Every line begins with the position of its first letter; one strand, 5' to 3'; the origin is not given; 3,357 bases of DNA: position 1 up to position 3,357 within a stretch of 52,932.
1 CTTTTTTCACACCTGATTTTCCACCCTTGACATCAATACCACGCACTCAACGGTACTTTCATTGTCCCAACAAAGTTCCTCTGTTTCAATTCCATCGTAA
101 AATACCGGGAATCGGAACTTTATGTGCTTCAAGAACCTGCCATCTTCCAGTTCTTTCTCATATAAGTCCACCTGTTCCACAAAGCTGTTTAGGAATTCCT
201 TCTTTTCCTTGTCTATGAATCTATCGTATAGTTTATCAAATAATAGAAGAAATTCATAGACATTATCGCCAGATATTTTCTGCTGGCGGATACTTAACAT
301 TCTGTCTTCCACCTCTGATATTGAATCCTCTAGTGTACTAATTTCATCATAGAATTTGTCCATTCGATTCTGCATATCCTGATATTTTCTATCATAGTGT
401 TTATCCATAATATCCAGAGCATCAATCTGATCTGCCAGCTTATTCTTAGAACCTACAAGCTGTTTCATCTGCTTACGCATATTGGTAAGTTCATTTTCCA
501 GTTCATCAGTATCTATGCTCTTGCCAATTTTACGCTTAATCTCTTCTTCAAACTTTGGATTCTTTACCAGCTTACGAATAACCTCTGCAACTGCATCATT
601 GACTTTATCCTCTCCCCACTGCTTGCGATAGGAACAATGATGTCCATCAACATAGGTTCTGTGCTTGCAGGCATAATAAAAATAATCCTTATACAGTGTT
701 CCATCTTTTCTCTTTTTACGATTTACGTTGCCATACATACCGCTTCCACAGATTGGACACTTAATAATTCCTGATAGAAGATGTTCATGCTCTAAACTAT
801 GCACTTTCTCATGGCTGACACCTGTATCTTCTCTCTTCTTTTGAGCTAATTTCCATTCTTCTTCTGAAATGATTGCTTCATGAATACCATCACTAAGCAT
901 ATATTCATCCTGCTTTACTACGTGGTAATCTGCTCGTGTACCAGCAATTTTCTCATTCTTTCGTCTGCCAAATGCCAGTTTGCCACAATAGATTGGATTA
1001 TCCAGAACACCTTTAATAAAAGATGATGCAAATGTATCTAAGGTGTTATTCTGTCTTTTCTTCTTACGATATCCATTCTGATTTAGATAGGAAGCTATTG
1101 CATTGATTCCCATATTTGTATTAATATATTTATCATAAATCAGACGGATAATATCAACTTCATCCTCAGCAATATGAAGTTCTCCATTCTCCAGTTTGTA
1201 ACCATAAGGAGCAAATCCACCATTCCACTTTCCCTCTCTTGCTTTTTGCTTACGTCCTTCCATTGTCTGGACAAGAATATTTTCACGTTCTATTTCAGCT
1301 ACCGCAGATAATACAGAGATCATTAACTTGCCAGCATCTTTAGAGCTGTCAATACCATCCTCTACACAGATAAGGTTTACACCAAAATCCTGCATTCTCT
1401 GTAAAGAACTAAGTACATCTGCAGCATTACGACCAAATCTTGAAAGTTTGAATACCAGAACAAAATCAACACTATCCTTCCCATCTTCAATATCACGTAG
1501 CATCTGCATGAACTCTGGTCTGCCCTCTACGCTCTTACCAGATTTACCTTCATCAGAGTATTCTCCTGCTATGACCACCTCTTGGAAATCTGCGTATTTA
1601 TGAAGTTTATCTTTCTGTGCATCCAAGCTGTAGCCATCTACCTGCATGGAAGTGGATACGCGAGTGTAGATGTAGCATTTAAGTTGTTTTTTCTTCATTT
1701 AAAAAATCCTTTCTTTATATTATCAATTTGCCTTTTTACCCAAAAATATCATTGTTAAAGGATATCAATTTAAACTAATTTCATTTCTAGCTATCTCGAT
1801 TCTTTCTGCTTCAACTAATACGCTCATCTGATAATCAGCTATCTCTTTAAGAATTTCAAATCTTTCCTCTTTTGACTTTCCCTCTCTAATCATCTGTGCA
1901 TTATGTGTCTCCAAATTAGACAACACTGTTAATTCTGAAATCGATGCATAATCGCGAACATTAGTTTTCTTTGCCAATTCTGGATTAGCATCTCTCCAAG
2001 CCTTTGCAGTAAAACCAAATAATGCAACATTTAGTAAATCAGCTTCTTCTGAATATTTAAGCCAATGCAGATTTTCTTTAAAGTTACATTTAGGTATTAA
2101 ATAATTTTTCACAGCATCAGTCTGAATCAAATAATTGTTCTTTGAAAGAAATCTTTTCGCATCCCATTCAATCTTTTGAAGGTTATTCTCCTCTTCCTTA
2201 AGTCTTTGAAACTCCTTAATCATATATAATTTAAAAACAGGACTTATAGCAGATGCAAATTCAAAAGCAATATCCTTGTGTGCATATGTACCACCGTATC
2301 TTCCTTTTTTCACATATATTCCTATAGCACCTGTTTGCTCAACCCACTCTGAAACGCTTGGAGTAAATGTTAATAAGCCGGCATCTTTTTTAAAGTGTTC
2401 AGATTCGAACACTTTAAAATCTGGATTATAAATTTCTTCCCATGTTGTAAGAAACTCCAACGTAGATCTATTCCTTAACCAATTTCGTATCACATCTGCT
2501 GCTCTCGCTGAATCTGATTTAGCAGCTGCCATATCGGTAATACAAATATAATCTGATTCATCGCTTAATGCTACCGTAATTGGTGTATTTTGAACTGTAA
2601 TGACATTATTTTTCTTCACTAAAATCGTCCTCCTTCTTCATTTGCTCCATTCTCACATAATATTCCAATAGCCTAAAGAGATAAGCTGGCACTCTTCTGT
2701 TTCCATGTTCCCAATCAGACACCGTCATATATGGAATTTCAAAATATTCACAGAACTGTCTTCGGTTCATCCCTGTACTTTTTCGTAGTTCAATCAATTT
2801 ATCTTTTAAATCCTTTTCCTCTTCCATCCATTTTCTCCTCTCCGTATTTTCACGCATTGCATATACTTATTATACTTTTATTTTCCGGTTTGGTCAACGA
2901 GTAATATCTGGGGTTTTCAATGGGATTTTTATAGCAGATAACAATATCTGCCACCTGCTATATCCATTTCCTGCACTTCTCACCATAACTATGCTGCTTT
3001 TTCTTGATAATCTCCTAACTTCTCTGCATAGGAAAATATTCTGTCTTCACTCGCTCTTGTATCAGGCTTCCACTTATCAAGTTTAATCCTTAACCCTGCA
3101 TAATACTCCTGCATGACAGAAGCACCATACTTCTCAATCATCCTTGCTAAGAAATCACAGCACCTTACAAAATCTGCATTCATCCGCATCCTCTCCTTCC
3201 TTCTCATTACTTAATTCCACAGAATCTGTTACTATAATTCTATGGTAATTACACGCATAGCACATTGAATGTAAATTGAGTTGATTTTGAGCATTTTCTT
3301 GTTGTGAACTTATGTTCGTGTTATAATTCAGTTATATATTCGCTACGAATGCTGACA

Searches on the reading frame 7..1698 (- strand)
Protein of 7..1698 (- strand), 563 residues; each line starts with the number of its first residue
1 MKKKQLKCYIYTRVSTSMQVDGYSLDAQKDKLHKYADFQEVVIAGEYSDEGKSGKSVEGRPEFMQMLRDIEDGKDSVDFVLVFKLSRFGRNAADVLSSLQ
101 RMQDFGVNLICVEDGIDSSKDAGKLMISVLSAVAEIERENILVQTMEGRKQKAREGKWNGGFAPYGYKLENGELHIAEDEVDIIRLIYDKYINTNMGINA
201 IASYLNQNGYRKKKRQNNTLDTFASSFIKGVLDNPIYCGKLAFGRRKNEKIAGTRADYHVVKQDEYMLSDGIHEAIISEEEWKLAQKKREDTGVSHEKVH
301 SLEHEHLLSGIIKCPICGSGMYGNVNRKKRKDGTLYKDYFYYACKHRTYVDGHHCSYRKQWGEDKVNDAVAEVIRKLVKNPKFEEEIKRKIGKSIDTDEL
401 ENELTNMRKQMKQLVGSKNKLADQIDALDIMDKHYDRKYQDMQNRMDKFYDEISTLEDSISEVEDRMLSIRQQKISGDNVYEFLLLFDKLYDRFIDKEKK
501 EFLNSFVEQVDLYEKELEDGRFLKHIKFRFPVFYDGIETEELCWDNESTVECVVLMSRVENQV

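Call 3: search_protein_families(library=pfam, proteins=[window:7-1698:-], max_evalue=0.01)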
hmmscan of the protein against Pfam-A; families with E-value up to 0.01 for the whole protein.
window:7-1698:- (563 aa): 5 families
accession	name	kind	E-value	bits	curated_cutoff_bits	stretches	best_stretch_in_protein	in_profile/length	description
PF00239.26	Resolvase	-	1.1e-38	133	23.3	1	9-158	2-145/145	Resolvase, N terminal domain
PF07508.19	Recombinase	-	3e-21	76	21.1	1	178-291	1-101/102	Recombinase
PF13408.12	Zn_ribbon_recom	-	2.3e-11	44.4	25.3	1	307-375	1-58/58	Recombinase zinc beta ribbon domain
PF23203.1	KIF21A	-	0.00018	21.7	28.5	1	383-480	15-112/161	KIF21A-like domain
PF00261.25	Tropomyosin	-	0.0013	18.7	38.6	1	368-473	118-224/242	Tropomyosin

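Call 41: search_protein_families(library=ncbifam, proteins=[window:7-1698:-], max_evalue=0.01)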
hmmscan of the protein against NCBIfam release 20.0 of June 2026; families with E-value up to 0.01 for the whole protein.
window:7-1698:- (563 aa): 11 families
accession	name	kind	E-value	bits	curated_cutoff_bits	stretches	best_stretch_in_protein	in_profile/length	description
NF047343.1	SCCmet_CcrB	equivalog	6.2e-59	200.1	900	1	4-458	5-446/542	cassette chromosome recombinase CcrB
NF047347.1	SCCmet_CcrC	equivalog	1.6e-48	165.5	900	1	7-469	4-458/558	cassette chromosome recombinase CcrC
NF041201.1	recomb_XisF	equivalog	3.1e-41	141.8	375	1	11-443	4-428/465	fdxN element excision recombinase XisF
NF047344.1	SCCmet_CcrA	equivalog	4.3e-35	121.7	700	1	10-444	6-382/442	cassette chromosome recombinase CcrA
NF049883.1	resolv_YneB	equivalog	1.4e-10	41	175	1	7-155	1-145/211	YneB family resolvase-like protein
NF009949.0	PRK13413.1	equivalog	6.8e-10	39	272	1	9-179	3-163/203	master DNA invertase Mpi family serine-type recombinase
NF033518.0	transpos_IS607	equivalog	6.4e-07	29.1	110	1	3-132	51-173/187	IS607 family transposase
TIGR02169.1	SMC_prok_A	equivalog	0.00071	17.4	729.4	1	356-478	826-945/1165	chromosome segregation protein SMC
NF045487.1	ASRP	equivalog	0.0018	16.9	300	0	276-476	271-447/593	archaea-specific SMC-related protein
TIGR02168.1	SMC_prok_B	equivalog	0.0079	13.9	567.35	0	397-473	241-317/1181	chromosome segregation protein SMC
NF047515.1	SpiroCoCo_C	equivalog_domain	0.0097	15.1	125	0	438-500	167-226/313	SpiroCoCo family coiled-coil protein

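Call 73: find_related_loci(query=window:7-1698:-, collection=metagenome_contigs, flank=10000)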
Query window:7-1698:- (563 aa) in metagenome_contigs; peptide patterns used: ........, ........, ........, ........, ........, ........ (x = any residue, [..] = any of these).
600 stretches matched a pattern (row limit reached: there are more); 577 encode a relative of the query (tblastn E <= 1e-3); the best 80 are kept; 80 distinct loci.
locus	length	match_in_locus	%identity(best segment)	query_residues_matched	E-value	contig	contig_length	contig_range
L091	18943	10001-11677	93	3-561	0e+0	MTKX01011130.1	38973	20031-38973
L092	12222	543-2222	76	1-560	0e+0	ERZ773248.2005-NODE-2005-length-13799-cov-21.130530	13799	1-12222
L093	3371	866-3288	76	4-560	0e+0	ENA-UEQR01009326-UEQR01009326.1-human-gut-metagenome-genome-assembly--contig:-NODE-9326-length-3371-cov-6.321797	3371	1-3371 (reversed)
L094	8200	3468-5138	76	1-557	0e+0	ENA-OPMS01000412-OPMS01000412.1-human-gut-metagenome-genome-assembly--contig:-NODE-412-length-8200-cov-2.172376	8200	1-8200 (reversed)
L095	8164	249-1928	76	1-560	0e+0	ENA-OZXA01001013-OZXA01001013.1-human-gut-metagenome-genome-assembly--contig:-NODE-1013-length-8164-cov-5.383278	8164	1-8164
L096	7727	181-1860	76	1-560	0e+0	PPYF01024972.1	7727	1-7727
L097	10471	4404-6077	76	1-558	0e+0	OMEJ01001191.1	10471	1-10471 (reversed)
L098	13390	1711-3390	76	1-560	0e+0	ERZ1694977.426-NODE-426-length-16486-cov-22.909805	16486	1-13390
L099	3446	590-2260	76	4-560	0e+0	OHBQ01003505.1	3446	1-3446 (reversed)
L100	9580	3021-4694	75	1-558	0e+0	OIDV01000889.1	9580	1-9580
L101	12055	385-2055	76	1-557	0e+0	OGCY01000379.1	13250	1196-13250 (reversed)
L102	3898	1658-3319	76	4-557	0e+0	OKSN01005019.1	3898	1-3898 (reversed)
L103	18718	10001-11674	77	3-560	0e+0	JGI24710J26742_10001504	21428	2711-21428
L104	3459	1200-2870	76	1-557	0e+0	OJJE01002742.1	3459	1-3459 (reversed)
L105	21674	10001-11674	76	1-558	0e+0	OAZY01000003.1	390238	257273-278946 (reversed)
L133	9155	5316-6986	75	1-557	0e+0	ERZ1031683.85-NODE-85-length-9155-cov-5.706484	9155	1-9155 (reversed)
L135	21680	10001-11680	74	3-562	0e+0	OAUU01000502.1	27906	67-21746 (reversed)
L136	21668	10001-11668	74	3-558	0e+0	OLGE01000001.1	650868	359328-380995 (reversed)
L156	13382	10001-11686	71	1-562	0e+0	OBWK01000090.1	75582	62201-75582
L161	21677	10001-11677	71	1-559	0e+0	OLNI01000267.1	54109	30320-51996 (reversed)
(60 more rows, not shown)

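Call 76: search_protein_families(library=pfam, proteins=[L091:1318-3627:-, L091:3715-5343:+, L097:2000-4396:+, L135:6985-9990:+, L156:6006-8450:+, L136:6370-7692:+, L161:7122-8471:+, L161:5592-7037:+, L133:3838-5283:+, L156:3892-5157:+], max_evalue=0.001)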
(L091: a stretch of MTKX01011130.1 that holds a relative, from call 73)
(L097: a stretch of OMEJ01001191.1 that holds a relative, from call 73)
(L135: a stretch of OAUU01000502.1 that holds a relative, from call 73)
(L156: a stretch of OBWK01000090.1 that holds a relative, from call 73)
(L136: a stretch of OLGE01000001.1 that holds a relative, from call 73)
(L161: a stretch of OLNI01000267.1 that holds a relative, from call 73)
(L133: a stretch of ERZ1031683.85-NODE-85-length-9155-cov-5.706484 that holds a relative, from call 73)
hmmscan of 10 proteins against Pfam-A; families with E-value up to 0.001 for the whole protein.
L091:1318-3627:- (769 aa): 2 families
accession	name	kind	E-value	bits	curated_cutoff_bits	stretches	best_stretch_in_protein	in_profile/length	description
PF00912.28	Transgly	-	5.3e-58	195.8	27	1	118-299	2-177/178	Transglycosylase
PF00905.27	Transpeptidase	-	3.4e-26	92.6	22.1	1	407-660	1-268/299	Penicillin binding protein transpeptidase domain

L091:3715-5343:+ (542 aa): 7 families
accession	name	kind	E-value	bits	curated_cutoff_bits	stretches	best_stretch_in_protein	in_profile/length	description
PF05958.17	tRNA_U5-meth_tr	-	1e-21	77.8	23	1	260-449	150-356/357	tRNA (Uracil-5-)-methyltransferase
PF13847.12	Methyltransf_31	-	3.8e-12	46.5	27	1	310-381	6-81/145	Methyltransferase domain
PF13649.12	Methyltransf_25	-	1.9e-07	32.1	27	1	311-378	1-68/97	Methyltransferase domain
PF01938.26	TRAM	-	3e-07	30.6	21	1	5-55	9-61/61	TRAM domain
PF05175.20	MTS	-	1e-06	28.9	23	1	304-384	30-108/170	Methyltransferase small domain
PF01170.24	UPF0020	-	0.00035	20.7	22.3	0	328-383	75-130/197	RMKL-like, methyltransferase domain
PF09445.16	Methyltransf_15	-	0.00046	20.2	22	1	309-388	2-85/165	RNA cap guanine-N2 methyltransferase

L097:2000-4396:+ (798 aa): 6 families
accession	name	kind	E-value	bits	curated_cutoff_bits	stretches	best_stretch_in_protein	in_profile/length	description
PF22548.2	AEP-TOTE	-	1e-40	140.2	27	1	3-126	105-229/230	TOTE conflict system, Archaeo-Eukaryotic Primase domain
PF04851.21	ResIII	-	1.1e-18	68.1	22.5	1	270-429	3-164/164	Type III restriction enzyme, res subunit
PF00270.35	DEAD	-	1.5e-11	44.7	26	1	274-428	3-161/167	DEAD/DEAH box helicase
PF00176.29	SNF2-rel_dom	-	4.7e-05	23.1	24.9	1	284-556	16-283/290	SNF2-related domain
PF00271.37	Helicase_C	-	0.0002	22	23.5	0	505-605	12-108/110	Helicase conserved C-terminal domain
PF13091.12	PLDc_2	-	0.00063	20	27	0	671-787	4-124/132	PLD-like domain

L135:6985-9990:+ (1001 aa): 5 families
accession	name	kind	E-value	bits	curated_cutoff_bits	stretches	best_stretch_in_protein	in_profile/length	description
PF22548.2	AEP-TOTE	-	1.6e-72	244.3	27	1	84-324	4-227/230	TOTE conflict system, Archaeo-Eukaryotic Primase domain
PF04851.21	ResIII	-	1.3e-17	64.7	22.5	1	470-629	3-164/164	Type III restriction enzyme, res subunit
PF00270.35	DEAD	-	1.6e-10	41.4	26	1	474-628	3-161/167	DEAD/DEAH box helicase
PF13091.12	PLDc_2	-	1.3e-06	28.8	27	1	870-987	3-124/132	PLD-like domain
PF00176.29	SNF2-rel_dom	-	9.6e-05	22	24.9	1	486-741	18-265/290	SNF2-related domain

L156:6006-8450:+ (814 aa): 2 families
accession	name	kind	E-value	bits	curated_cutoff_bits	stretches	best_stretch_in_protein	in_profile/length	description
PF02687.27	FtsX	-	1.1e-25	90.4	25.5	2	686-799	2-112/120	FtsX-like permease C-terminal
PF12704.14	MacB_PCD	-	0.00042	21.1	27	0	19-218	1-197/207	MacB-like periplasmic core domain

L136:6370-7692:+ (440 aa): 3 families
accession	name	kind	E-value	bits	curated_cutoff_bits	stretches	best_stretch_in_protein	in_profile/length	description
PF13304.12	AAA_21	-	4.4e-32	112.8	27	1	66-369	1-299/304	AAA domain, putative AbiEii toxin, Type IV TA system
PF13175.12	AAA_15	-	6.8e-09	36.2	32.1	0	24-91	3-50/374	AAA ATPase domain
PF02463.25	SMC_N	-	0.00095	19.1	40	0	66-375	26-204/220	RecF/RecN/SMC N terminal domain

L161:7122-8471:+ (449 aa): 1 family
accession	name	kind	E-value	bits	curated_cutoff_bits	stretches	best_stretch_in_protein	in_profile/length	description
PF03553.21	Na_H_antiporter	-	1.5e-17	64.2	23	1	151-447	2-303/303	Na+/H+ antiporter family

L161:5592-7037:+ (481 aa): 1 family
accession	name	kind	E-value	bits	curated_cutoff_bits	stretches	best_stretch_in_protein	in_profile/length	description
PF00202.27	Aminotran_3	-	5.5e-44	150.9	30.5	1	55-392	8-339/403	Aminotransferase class-III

L133:3838-5283:+ (481 aa): 0 families

L156:3892-5157:+ (421 aa): 4 families
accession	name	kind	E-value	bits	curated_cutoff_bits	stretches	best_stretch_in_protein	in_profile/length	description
PF02518.31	HATPase_c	-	7.5e-26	91.2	26.4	1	309-419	2-109/111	Histidine kinase-, DNA gyrase B-, and HSP90-like ATPase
PF00512.31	HisKA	-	1.4e-08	35.1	26.9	1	197-260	4-66/66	His Kinase A (phospho-acceptor) domain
PF13589.12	HATPase_c_3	-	5e-05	23.8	25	1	315-408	5-99/137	Histidine kinase-, DNA gyrase B-, and HSP90-like ATPase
PF13581.12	HATPase_c_2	-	0.00099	19.6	27.4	0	313-395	36-111/127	Histidine kinase-like ATPase domain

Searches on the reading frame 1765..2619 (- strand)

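Call 3: search_protein_families(library=pfam, proteins=[window:1765-2619:-], max_evalue=0.01)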
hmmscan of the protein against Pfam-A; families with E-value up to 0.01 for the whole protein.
window:1765-2619:- (284 aa): 1 family
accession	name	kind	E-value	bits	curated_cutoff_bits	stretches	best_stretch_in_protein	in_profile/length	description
PF04383.19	KilA-N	-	6.3e-23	81.1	23.8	1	15-142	9-106/107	KilA-N domain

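Call 41: search_protein_families(library=ncbifam, proteins=[window:1765-2619:-], max_evalue=0.01)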
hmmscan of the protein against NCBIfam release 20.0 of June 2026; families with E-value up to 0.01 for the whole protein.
window:1765-2619:- (284 aa): 0 families

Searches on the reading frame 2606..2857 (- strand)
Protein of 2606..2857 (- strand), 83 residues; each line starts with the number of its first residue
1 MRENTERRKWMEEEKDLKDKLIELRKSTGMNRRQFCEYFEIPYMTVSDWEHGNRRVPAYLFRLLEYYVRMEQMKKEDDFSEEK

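Call 3: search_protein_families(library=pfam, proteins=[window:2606-2857:-], max_evalue=0.01)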
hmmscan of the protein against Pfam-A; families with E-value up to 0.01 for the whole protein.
window:2606-2857:- (83 aa): 1 family
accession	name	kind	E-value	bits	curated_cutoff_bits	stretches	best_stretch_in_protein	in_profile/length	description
PF01381.28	HTH_3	-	0.005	17.3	23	1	22-57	2-36/55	Helix-turn-helix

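Call 41: search_protein_families(library=ncbifam, proteins=[window:2606-2857:-], max_evalue=0.01)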
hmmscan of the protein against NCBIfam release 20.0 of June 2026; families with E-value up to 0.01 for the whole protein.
window:2606-2857:- (83 aa): 2 families
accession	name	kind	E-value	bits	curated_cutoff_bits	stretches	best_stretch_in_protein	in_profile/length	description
TIGR03830.1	CxxCG_CxxCG_HTH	subfamily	1e-05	25.3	61.8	1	14-72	63-121/127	type II TA system antitoxin MqsA family protein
NF040522.1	VC1465_fam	subfamily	4.9e-05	23.3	70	1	24-68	4-48/111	VC1465 family Xer recombination activation factor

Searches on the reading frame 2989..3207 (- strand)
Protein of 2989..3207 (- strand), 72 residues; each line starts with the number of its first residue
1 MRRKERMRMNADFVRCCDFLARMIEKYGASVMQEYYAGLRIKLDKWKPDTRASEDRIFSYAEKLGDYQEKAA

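Call 3: search_protein_families(library=pfam, proteins=[window:2989-3207:-], max_evalue=0.01)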
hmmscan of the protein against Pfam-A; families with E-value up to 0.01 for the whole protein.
window:2989-3207:- (72 aa): 0 families

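Call 41: search_protein_families(library=ncbifam, proteins=[window:2989-3207:-], max_evalue=0.01)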
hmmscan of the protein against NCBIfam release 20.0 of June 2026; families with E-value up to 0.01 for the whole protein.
window:2989-3207:- (72 aa): 0 families

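Call 72: search_protein_families(library=pfam, alignment_id=A3, max_evalue=1)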
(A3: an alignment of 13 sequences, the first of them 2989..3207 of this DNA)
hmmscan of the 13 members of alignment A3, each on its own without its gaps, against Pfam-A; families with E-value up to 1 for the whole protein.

A. member 1, window:2989-3207:- (72 aa): 1 family
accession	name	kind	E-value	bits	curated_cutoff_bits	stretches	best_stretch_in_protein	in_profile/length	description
PF21693.2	SWT1_3rd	-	0.092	13.3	27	1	21-48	42-69/117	Transcriptional protein SWT1, C-terminal domain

B. families by the number of members that match (of 13 scanned): 10 families
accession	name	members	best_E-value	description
PF08848.17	DUF1818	2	0.0041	Domain of unknown function (DUF1818)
PF15659.11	Toxin-JAB1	1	0.0073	JAB-like toxin 1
PF02792.19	Mago_nashi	1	0.032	Mago nashi protein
PF07372.17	DUF1491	1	0.044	Protein of unknown function (DUF1491)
PF14233.11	DUF4335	1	0.068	Domain of unknown function (DUF4335)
PF21693.2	SWT1_3rd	1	0.092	Transcriptional protein SWT1, C-terminal domain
PF10363.15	RTP1_C1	1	0.094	Required for nuclear transport of RNA pol II C-terminus 1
PF08701.16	GN3L_Grn1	1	0.094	GNL3L/Grn1 putative GTPase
PF09907.15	HigB_toxin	1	0.12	HigB_toxin, RelE-like toxic component of a toxin-antitoxin system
PF15144.11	DUF4576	1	0.21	Domain of unknown function (DUF4576)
